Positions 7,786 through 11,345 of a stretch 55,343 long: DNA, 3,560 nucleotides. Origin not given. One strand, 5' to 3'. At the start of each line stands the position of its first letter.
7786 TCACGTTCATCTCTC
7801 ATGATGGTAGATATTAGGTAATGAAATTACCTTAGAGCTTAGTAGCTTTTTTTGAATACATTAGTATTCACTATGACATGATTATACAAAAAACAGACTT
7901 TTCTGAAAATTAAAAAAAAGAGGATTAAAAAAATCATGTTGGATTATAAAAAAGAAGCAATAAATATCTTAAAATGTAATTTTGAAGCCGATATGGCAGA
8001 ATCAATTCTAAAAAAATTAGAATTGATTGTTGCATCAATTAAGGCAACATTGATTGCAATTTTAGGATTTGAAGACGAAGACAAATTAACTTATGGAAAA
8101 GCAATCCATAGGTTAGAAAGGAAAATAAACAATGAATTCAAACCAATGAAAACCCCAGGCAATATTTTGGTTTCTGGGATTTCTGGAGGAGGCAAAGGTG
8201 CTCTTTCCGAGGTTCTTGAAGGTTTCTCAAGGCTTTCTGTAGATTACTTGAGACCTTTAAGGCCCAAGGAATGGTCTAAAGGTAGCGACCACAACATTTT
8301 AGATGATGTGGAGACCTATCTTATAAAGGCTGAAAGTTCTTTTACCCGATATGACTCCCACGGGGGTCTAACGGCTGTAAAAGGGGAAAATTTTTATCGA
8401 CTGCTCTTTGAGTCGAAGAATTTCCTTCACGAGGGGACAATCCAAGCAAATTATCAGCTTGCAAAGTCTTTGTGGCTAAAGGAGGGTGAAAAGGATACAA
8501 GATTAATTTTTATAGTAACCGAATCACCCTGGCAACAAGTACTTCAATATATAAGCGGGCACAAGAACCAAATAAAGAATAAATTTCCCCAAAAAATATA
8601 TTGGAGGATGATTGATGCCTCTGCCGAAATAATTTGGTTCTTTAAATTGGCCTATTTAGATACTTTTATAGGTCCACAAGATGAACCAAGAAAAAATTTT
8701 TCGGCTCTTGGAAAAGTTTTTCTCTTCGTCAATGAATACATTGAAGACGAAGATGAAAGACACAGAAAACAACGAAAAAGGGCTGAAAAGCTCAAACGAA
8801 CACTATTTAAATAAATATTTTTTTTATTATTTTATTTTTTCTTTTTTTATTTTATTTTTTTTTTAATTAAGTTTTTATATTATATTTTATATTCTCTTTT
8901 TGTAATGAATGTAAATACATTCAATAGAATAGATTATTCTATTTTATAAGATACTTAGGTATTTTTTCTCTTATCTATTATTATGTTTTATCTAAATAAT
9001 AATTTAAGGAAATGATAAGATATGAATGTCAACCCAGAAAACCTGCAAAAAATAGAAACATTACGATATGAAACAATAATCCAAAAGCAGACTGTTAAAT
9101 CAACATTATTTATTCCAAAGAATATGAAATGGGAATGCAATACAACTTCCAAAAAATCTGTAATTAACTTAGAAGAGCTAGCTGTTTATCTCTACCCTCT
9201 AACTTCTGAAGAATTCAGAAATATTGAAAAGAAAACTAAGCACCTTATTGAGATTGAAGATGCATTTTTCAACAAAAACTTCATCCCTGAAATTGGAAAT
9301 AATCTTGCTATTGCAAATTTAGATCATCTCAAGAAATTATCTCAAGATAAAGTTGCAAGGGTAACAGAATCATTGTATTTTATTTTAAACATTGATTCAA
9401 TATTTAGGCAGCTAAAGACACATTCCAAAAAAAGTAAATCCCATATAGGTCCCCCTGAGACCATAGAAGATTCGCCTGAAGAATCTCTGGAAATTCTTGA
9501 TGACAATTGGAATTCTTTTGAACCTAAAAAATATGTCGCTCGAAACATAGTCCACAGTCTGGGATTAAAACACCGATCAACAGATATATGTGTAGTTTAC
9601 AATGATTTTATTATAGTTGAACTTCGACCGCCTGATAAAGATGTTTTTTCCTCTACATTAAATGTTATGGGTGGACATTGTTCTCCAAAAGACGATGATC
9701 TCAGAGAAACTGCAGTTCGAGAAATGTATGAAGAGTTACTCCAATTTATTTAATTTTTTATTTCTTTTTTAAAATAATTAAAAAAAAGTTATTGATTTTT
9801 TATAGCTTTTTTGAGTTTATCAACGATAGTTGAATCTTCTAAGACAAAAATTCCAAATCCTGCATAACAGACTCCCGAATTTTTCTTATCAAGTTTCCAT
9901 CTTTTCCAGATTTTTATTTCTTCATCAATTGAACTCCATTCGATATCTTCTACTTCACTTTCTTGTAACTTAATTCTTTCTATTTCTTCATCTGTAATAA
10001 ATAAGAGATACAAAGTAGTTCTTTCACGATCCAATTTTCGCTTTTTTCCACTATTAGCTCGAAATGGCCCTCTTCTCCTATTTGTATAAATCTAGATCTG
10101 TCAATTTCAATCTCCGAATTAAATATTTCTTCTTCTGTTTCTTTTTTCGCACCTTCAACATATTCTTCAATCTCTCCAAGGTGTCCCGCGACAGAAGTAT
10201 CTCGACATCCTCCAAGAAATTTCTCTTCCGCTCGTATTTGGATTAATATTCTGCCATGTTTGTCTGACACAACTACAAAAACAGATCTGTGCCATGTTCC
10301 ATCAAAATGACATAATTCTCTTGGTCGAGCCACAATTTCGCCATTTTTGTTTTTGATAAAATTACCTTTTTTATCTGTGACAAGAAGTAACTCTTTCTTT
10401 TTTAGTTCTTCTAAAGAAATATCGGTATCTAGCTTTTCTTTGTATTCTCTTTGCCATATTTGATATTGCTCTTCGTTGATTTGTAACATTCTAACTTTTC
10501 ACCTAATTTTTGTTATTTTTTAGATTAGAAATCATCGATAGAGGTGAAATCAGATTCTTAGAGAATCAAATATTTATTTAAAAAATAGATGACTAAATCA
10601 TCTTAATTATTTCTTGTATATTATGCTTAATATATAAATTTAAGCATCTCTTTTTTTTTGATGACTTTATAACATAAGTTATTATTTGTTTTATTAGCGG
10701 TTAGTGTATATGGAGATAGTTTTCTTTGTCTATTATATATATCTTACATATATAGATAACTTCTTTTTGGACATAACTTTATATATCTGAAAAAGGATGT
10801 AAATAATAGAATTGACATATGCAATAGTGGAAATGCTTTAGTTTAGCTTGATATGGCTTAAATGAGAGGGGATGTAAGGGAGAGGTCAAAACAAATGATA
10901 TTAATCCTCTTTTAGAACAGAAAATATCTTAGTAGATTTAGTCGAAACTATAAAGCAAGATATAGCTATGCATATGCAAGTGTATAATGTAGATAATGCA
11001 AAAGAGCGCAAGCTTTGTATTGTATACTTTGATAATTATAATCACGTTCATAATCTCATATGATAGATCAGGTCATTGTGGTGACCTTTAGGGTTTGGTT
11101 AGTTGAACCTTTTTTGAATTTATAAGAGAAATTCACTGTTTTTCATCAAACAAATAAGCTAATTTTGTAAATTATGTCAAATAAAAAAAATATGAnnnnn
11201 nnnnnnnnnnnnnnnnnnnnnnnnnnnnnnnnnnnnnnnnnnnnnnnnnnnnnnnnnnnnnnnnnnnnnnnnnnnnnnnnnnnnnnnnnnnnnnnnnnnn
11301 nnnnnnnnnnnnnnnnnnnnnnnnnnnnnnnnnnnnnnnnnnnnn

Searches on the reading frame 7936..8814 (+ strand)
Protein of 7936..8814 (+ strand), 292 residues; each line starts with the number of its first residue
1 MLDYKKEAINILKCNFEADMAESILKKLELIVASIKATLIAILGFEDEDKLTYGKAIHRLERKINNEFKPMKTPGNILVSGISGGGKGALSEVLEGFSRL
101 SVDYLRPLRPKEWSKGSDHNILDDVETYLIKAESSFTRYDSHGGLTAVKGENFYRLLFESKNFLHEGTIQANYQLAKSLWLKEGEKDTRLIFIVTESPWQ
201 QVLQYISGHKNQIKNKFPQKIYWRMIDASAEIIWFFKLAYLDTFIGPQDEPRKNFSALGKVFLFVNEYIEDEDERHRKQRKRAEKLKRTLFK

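Call 8: search_protein_families(library=pfam, proteins=[window:7936-8814:+], max_evalue=0.01)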
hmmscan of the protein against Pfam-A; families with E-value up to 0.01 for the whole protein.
window:7936-8814:+ (292 aa): 0 families

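Call 17: find_encoding_contigs(protein=window:7936-8814:+, flank=3000, max_places=10)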
Protein window:7936-8814:+ (292 aa): no gene with exactly this product is on record in the collection.

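Call 18: find_homologous_proteins(query=window:7936-8814:+)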
Query window:7936-8814:+ (292 aa): 1 proteins with E <= 0.001 among 594 candidates.
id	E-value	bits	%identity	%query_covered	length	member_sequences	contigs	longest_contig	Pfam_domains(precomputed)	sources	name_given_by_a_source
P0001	1.1e-191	653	100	100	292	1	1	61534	-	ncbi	-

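Call 20: list_cluster_members(proteins=[P0001])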
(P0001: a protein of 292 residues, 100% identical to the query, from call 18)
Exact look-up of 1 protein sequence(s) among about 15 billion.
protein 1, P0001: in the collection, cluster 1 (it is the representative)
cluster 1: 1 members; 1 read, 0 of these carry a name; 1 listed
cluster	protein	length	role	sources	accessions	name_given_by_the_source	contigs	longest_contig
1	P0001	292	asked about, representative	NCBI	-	-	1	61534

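Call 58: search_protein_families(library=padloc, proteins=[window:7936-8814:+], max_evalue=0.01)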
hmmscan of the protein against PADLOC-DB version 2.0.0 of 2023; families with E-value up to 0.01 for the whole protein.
window:7936-8814:+ (292 aa): 0 families

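Call 59: search_protein_families(library=phrogs, proteins=[window:7936-8814:+], max_evalue=0.01)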
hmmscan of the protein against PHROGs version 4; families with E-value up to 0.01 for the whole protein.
window:7936-8814:+ (292 aa): 0 families

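Call 69: search_protein_representatives(protein=window:7936-8814:+)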
Query: 292 residues. Proteins with E-value up to 0.001 (for the whole library): 1; up to 1e-10: 1; up to 1e-30: 1. The best 1 are listed.
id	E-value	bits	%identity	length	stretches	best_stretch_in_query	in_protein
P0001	3.4e-192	653.2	100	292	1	1-292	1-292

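Call 88: predict_structure(protein=window:7936-8814:+)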
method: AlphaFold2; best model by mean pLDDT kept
length: 292 residues; sequences in the alignment: 1
mean_pLDDT: 37.2   pTM: 0.22
mean pLDDT of the five models: 37.2, 32.3, 32.1, 32.0, 31.8
residues with pLDDT >= 90: 0; 70-90: 0; 50-70: 2; < 50: 290
segments of 3 or more residues with pLDDT < 50: 1-275, 277-280, 282-292
pLDDT, mean of each block of 10 residues (from residue 1): 37 41 44 41 36 36 35 27 29 34 32 35 28 30 38 39 42 46 41 40 44 42 34 31 35 34 36 45 46 41
secondary structure, 60 per line:
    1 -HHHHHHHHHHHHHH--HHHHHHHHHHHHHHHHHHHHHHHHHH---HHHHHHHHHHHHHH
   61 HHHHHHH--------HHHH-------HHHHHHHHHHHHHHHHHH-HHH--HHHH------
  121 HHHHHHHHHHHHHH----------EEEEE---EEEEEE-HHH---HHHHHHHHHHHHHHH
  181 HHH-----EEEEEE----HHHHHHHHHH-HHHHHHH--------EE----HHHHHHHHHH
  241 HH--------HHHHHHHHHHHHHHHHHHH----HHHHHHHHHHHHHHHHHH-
elements in order: H2-15 H18-43 H47-67 H76-79 H87-104 H111-114 H121-134 E145-149 E153-158 H166-183 E189-194 H199-208 H210-216 H231-242 H251-269 H274-291
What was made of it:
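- Tried and rejected: The AlphaFold model of the 292-aa protein was unusable (pLDDT 37, call 88), so no fold search was run.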

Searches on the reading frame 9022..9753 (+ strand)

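Call 8: search_protein_families(library=pfam, proteins=[window:9022-9753:+], max_evalue=0.01)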
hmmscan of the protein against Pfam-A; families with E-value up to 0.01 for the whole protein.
window:9022-9753:+ (243 aa): 1 family
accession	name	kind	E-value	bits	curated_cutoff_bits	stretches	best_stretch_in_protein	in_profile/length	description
PF00293.34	NUDIX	-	0.0025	18.3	21.1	1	185-239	4-56/134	NUDIX domain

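Call 58: search_protein_families(library=padloc, proteins=[window:9022-9753:+], max_evalue=0.01)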
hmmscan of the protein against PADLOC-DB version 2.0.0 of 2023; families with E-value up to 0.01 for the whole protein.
window:9022-9753:+ (243 aa): 1 family
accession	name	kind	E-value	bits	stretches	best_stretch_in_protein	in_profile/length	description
PDLC00325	PtuB1|PtuB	-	0.0025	15.5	1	9-68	64-127/213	Unknown function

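Call 59: search_protein_families(library=phrogs, proteins=[window:9022-9753:+], max_evalue=0.01)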
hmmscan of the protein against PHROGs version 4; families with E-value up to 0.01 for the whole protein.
window:9022-9753:+ (243 aa): 1 family
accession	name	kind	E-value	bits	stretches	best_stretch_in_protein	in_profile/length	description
phrog_1198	-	other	0.0058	17.4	0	170-239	23-91/253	MutT/NUDIX hydrolase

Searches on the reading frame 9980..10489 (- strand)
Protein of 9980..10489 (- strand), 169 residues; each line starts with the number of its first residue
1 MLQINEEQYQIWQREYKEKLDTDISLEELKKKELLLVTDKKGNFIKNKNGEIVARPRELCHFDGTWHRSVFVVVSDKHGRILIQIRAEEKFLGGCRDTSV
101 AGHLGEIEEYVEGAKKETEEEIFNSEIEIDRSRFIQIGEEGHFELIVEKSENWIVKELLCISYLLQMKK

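Call 8: search_protein_families(library=pfam, proteins=[window:9980-10489:-], max_evalue=0.01)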
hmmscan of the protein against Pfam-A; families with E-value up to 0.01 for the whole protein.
window:9980-10489:- (169 aa): 1 family
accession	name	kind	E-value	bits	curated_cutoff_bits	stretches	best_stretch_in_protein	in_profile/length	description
PF00293.34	NUDIX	-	9.5e-06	26.1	21.1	1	66-136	2-67/134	NUDIX domain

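Call 58: search_protein_families(library=padloc, proteins=[window:9980-10489:-], max_evalue=0.01)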
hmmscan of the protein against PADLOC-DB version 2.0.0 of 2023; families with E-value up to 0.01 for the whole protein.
window:9980-10489:- (169 aa): 0 families

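Call 59: search_protein_families(library=phrogs, proteins=[window:9980-10489:-], max_evalue=0.01)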
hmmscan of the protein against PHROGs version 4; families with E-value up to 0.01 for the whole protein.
window:9980-10489:- (169 aa): 0 families

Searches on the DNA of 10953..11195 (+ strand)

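Call 32: search_dna_similar(query=window:10953-11195:+, collection=phages, mode=distant, max_evalue=0.01)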
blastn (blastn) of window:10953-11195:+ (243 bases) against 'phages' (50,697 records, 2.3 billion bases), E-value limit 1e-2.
No match.

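Call 33: search_dna_similar(query=window:10953-11195:+, collection=plasmids, mode=distant, max_evalue=0.01)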
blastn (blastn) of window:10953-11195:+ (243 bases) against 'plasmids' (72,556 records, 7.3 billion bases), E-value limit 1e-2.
Records with a match: 1; places in all: 1; records where one place covers at least 80% of the query: 0.
Best place of each record, by identity: 80-90% 1.
By first word of the organism name: Acetoanaerobium 1.
By predicted mobility (MOB-suite, as given by PLSDB): non-mobilizable 1.
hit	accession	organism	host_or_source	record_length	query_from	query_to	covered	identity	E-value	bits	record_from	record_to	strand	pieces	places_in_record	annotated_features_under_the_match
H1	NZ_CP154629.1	Acetoanaerobium noterae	cell culture,Sludge of a digestion ...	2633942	60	101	17%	85.7%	1e-3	50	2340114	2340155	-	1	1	none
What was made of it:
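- Tried and rejected: blastn against phages and plasmids gave nothing relevant (calls 32-33).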

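Call 45: build_rna_model(alignment_id=A3, structure=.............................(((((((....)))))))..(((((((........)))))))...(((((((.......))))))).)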
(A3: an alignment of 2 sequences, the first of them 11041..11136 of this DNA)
Model R1 built from alignment A3 (2 sequences, 96 columns); structure: as given.
model positions 96; base pairs 21; branch points 2; effective number of sequences 0.92; information 0.596 bits per position. Calibrated on 0.2 Mb of random sequence (short: E-values are rough).
structure used (alignment columns):
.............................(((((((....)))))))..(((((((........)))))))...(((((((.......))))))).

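Call 46: search_with_rna_model(model_id=R1, source=window, filters=off, max_evalue=10, make_alignment=true, show_alignments=5)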
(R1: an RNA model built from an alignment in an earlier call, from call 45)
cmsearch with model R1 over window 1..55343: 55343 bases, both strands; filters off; matches with E-value up to 10: 29.
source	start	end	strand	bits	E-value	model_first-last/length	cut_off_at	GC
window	17224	17319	+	125.5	1.5e-20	1-96/96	no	0.28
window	11041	11136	+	124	2.8e-20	1-96/96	no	0.33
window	7785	7871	+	37.3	9.1e-05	1-96/96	no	0.31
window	25183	25256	+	17.5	0.31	1-96/96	no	0.27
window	1907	2000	-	14.7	0.98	1-96/96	no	0.3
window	25468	25550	-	14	1.4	1-96/96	no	0.29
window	32959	33046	-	13.7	1.5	1-96/96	no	0.3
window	17159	17268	-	13.1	1.9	1-96/96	no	0.27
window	6336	6421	+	12.9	2.1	1-96/96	no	0.3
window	35146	35222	+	12.3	2.6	1-96/96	no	0.29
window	14282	14356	-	11.6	3.5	1-96/96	no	0.2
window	10733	10837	-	11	4.6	1-96/96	no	0.23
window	42339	42432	+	10.8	5.1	1-96/96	no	0.24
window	22314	22392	-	10.6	5.3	1-96/96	no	0.28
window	23128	23206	+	10.5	5.6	1-96/96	no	0.28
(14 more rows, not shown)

Alignment A4: 29 matches aligned to the model, 200 columns, each read 5' to 3' on its own strand. Consensus structure (alignment columns), stored with it:
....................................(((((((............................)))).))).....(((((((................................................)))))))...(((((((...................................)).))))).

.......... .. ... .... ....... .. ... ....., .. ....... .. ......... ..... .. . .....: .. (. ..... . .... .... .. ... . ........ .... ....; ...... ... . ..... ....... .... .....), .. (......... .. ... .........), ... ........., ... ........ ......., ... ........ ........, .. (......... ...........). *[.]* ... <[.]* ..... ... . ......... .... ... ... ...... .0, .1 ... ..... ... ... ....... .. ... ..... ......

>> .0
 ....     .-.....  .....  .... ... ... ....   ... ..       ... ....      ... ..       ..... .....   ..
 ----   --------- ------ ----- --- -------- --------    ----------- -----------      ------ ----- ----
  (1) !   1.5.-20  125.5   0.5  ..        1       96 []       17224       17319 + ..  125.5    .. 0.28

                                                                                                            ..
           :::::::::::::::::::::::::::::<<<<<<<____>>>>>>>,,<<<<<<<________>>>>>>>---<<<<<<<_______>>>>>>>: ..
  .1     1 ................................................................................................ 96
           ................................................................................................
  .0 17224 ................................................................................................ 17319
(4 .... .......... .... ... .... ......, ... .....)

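Call 47: search_with_rna_model(model_id=R1, source=window, filters=default, max_evalue=0.001, make_alignment=true)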
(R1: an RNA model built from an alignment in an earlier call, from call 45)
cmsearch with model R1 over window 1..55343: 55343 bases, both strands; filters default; matches with E-value up to 0.001: 3.
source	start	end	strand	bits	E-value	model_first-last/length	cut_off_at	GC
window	17224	17319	+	125.5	1.5e-20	1-96/96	no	0.28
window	11041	11136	+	124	2.8e-20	1-96/96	no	0.33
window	7785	7871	+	37.3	9e-05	1-96/96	no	0.31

Alignment A5: 3 matches aligned to the model, 99 columns, each read 5' to 3' on its own strand. Consensus structure (alignment columns), stored with it:
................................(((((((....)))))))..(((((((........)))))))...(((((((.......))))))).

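Call 79: build_rna_model(alignment_id=A3, structure=none)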
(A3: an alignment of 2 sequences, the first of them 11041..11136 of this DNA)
Model R2 built from alignment A3 (2 sequences, 96 columns); structure: none (sequence only).
model positions 96; base pairs 0; branch points 0; effective number of sequences 1.72; information 0.596 bits per position. No base pairs: searches with it score sequence only.

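Call 80: search_with_rna_model(model_id=R2, source=window, filters=off, max_evalue=10, show_alignments=3)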
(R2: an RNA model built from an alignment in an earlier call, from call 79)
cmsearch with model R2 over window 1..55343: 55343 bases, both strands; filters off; matches with E-value up to 10: 110.
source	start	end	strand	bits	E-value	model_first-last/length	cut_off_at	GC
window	11041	11135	+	111.9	6.6e-34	1-95/96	-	0.33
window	17224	17318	+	109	5.4e-33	1-95/96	-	0.28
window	7785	7864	+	16.5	0.00037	1-86/96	-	0.31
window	22308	22341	-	8.6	0.11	12-43/96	-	0.29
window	49920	49958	+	8.4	0.13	44-85/96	-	0.26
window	3987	4071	-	8.1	0.16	14-82/96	-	0.21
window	16035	16110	+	7.6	0.23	3-71/96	-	0.3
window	24734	24819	+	7.5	0.24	11-95/96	-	0.24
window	23896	23932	-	7.4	0.26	14-50/96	-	0.24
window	33900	33940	+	7.4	0.26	43-88/96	-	0.27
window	35534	35581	+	7.2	0.31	38-90/96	-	0.29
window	25228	25255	+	7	0.35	66-95/96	-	0.29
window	13559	13585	+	6.8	0.41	69-95/96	-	0.07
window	51890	51910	-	6.6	0.46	71-91/96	-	0.24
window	36473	36512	+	6.5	0.5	46-85/96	-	0.28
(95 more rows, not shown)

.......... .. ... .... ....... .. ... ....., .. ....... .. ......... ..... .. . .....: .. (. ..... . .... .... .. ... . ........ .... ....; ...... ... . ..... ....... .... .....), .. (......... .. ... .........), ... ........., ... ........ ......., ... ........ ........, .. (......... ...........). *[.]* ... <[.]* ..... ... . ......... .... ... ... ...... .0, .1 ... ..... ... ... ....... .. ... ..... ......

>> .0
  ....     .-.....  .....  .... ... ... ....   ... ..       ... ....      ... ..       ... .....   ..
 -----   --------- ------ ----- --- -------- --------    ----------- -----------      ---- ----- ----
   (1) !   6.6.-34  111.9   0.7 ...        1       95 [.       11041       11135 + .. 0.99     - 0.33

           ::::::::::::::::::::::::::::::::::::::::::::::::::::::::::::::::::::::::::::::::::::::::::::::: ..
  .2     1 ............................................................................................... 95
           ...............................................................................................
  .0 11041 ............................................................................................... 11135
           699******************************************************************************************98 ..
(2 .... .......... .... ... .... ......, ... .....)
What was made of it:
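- Pairing adds 21 bits to the model score for C (calls 46, 80).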
